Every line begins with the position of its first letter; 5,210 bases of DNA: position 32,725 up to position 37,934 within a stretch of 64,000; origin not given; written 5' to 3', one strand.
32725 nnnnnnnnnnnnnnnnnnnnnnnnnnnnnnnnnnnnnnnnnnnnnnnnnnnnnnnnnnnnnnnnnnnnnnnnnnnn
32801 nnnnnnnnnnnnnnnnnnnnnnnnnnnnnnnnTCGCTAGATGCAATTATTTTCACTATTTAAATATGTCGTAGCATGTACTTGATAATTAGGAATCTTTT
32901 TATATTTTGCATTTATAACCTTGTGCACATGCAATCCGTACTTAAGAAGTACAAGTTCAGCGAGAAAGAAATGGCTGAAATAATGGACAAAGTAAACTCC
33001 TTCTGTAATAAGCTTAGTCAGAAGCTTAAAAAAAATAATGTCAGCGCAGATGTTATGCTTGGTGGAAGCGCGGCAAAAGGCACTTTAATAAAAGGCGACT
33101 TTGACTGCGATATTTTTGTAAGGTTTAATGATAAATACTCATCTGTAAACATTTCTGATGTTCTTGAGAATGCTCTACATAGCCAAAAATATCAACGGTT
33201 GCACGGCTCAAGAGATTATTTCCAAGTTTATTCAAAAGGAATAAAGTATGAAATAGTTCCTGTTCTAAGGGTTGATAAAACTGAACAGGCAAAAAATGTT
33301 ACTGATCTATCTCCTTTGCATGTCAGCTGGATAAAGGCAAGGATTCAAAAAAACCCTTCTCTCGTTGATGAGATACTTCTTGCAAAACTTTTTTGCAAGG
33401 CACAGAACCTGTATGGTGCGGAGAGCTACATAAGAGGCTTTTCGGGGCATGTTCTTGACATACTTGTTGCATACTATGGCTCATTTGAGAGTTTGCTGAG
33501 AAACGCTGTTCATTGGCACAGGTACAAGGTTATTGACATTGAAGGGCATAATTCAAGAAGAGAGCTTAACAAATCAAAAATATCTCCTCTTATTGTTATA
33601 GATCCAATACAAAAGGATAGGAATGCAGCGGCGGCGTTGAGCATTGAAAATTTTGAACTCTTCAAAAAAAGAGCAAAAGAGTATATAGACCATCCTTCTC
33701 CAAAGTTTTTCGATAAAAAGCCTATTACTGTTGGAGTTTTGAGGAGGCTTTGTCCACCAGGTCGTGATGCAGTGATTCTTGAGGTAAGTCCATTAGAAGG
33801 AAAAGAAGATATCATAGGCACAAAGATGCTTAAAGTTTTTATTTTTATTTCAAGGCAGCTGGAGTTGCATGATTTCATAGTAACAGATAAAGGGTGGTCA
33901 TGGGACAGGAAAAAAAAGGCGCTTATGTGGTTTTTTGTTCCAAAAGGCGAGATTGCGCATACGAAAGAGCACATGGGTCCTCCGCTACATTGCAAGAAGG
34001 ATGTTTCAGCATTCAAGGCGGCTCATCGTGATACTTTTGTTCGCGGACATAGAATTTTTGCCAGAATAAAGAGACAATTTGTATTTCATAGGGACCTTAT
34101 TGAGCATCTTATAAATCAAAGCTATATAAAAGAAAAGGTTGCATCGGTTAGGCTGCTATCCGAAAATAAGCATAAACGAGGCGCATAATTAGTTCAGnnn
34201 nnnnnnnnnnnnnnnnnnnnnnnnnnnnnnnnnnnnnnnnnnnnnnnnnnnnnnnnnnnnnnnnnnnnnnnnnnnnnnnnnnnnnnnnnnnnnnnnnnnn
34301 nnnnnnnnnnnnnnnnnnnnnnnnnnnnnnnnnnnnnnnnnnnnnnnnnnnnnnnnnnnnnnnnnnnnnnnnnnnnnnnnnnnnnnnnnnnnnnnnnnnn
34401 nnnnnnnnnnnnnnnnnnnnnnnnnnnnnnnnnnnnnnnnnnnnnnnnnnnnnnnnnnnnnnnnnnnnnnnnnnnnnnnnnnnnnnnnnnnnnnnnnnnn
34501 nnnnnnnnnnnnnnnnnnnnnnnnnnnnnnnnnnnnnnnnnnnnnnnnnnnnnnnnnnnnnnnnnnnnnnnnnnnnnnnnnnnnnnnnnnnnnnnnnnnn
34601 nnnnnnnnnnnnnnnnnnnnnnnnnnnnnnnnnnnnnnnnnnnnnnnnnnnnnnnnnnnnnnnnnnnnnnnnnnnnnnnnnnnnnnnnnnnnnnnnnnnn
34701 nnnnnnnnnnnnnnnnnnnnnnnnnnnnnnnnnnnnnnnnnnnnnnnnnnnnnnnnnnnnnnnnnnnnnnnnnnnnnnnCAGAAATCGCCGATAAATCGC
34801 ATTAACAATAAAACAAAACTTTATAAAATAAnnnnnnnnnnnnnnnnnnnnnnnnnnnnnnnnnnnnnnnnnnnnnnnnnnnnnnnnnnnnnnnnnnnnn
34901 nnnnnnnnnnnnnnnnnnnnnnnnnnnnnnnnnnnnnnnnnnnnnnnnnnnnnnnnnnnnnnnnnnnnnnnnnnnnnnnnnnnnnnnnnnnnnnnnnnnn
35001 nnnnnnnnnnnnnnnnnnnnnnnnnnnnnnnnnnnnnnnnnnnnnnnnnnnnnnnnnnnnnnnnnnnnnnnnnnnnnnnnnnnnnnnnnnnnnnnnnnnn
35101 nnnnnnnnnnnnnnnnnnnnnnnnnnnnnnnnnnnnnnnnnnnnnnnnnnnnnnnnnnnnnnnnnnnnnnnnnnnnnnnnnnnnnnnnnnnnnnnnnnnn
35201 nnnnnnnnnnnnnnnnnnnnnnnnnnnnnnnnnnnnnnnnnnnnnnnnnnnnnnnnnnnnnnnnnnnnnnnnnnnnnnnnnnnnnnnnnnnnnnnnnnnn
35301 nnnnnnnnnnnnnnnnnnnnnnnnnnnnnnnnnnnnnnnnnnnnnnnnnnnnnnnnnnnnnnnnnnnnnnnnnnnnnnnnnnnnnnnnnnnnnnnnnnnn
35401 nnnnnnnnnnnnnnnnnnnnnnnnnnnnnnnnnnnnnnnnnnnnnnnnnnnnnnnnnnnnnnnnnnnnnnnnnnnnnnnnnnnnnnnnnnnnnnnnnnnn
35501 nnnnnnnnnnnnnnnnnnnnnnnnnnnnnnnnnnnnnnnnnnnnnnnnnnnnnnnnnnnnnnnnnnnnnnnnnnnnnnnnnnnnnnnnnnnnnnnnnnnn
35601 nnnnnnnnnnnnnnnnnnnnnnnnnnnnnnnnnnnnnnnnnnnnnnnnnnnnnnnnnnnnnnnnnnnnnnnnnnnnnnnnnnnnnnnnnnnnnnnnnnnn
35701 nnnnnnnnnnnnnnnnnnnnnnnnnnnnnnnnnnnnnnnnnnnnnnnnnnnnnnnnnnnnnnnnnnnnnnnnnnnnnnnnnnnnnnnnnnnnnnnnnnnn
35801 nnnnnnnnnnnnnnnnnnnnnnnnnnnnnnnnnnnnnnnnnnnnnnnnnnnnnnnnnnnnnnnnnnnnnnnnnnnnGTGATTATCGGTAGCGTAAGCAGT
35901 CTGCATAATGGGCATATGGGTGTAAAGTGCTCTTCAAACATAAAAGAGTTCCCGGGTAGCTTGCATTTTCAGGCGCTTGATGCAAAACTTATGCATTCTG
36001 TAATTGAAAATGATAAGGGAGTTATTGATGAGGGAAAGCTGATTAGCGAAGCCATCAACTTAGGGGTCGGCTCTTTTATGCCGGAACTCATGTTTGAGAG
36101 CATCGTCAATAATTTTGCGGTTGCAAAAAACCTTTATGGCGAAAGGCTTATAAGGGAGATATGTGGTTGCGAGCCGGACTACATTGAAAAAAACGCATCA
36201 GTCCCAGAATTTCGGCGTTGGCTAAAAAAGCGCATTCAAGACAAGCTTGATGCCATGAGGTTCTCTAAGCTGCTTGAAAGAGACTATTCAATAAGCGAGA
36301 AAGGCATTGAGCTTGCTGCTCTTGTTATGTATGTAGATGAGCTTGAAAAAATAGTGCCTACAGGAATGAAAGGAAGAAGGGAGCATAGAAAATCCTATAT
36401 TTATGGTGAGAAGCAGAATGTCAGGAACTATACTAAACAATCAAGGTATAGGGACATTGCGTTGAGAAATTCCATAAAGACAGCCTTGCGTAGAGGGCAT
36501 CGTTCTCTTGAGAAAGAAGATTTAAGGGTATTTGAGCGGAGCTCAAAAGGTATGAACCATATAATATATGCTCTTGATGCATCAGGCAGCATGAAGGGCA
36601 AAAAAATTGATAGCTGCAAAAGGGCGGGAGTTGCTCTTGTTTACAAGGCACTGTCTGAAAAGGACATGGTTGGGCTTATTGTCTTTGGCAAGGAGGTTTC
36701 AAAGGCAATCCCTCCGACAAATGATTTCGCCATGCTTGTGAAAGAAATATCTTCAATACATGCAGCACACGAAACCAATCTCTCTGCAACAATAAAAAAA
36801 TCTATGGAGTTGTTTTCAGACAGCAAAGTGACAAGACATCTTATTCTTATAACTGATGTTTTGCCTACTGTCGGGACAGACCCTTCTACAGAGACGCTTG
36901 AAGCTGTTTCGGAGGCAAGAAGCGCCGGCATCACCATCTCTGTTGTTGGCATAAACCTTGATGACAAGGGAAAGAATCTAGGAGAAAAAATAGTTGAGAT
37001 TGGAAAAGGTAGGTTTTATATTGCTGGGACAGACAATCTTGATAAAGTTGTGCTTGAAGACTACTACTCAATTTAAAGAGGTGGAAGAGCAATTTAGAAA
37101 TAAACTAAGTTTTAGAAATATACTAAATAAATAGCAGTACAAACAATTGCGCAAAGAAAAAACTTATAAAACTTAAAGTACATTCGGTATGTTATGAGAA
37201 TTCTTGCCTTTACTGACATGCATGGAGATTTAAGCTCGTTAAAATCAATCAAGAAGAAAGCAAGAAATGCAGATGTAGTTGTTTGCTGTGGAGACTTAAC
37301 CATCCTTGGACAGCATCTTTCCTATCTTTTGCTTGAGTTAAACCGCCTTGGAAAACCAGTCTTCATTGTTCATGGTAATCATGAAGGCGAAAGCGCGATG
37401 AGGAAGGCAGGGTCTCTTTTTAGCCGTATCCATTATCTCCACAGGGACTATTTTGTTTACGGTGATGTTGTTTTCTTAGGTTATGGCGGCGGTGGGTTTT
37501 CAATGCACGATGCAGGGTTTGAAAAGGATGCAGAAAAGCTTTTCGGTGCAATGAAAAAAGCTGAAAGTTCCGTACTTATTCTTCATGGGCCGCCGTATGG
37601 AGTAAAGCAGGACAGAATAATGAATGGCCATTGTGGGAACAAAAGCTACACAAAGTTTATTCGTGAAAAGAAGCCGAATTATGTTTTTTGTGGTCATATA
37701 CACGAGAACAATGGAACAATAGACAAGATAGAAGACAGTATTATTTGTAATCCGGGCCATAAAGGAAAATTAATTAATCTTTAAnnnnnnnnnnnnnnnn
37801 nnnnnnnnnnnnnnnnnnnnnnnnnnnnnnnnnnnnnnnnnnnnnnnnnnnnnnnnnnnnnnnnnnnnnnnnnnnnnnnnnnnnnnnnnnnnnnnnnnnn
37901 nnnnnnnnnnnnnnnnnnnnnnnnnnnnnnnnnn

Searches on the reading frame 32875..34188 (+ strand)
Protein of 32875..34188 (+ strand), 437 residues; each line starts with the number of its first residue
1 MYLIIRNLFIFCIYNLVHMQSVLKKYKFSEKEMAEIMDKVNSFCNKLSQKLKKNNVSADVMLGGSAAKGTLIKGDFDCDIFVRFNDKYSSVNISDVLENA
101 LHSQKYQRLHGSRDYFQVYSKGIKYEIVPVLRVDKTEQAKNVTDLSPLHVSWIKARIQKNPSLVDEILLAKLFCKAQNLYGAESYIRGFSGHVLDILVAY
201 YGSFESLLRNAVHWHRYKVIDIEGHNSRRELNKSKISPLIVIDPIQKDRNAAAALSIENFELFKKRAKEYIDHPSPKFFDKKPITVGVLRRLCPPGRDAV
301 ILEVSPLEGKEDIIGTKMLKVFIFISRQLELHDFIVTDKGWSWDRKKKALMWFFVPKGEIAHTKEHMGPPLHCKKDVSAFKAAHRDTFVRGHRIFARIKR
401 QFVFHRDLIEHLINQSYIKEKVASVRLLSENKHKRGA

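Call 55: search_protein_families(library=pfam, proteins=[window:32875-34188:+], max_evalue=0.00001)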
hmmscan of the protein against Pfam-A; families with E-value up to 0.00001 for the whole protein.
window:32875-34188:+ (437 aa): 4 families
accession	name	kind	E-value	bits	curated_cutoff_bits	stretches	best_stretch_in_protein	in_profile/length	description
PF09249.16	tRNA_NucTransf2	-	1.6e-33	115.8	27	1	165-279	1-112/113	tRNA nucleotidyltransferase, second domain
PF21133.2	CAA_C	-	2.3e-08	34.2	22.2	1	311-413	17-120/144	CCA-adding enzyme, C-terminal domain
PF18144.7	SMODS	-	9.7e-08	32.8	26.5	1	19-135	7-135/164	Second Messenger Oligonucleotide or Dinucleotide Synthetase domain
PF01909.29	NTP_transf_2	-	1.1e-06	29.3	21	1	45-144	2-88/93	Nucleotidyltransferase domain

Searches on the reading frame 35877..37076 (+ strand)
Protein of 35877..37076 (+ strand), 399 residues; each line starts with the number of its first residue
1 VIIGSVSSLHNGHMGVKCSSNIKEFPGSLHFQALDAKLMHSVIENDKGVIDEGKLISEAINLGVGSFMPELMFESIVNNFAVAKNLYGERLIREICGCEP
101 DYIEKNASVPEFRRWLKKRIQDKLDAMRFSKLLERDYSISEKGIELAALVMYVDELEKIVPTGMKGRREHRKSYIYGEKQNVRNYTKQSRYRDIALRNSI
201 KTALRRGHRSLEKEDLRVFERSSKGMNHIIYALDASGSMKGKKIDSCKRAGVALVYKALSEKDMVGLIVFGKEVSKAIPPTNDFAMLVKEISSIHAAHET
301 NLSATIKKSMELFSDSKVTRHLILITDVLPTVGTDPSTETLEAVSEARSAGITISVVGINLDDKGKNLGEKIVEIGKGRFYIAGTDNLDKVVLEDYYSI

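Call 55: search_protein_families(library=pfam, proteins=[window:35877-37076:+], max_evalue=0.00001)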
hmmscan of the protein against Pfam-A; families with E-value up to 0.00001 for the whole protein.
window:35877-37076:+ (399 aa): 5 families
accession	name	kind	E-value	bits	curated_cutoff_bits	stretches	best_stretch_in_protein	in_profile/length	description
PF00092.34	VWA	-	2.7e-13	51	23.8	1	229-382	2-161/174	von Willebrand factor type A domain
PF13519.12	VWA_2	-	7.4e-11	43.1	27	1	230-327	2-105/107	von Willebrand factor type A domain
PF13768.12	VWA_3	-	2.3e-09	37.9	27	1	228-380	2-153/155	von Willebrand factor type A domain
PF05762.20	VWA_CoxE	-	9.4e-08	32.2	26.4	1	179-354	12-182/222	VWA domain containing CoxE-like protein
PF01882.25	DUF58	-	2.4e-06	27.3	23.4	1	235-359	44-166/216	Protein of unknown function DUF58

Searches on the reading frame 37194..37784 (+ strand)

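Call 54: search_protein_families(library=pfam, proteins=[window:37194-37784:+], max_evalue=0.00001)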
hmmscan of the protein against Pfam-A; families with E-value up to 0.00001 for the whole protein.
window:37194-37784:+ (196 aa): 3 families
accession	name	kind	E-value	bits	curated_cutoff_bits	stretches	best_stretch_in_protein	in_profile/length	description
PF00149.33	Metallophos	-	3.5e-23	83.5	21.5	1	1-171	1-190/191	Calcineurin-like phosphoesterase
PF12850.12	Metallophos_2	-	1.3e-15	58.2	27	1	1-189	1-134/154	Calcineurin-like phosphoesterase superfamily domain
PF14582.11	Metallophos_3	-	7.4e-12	45.6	28.2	1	46-189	82-238/259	Metallophosphoesterase, calcineurin superfamily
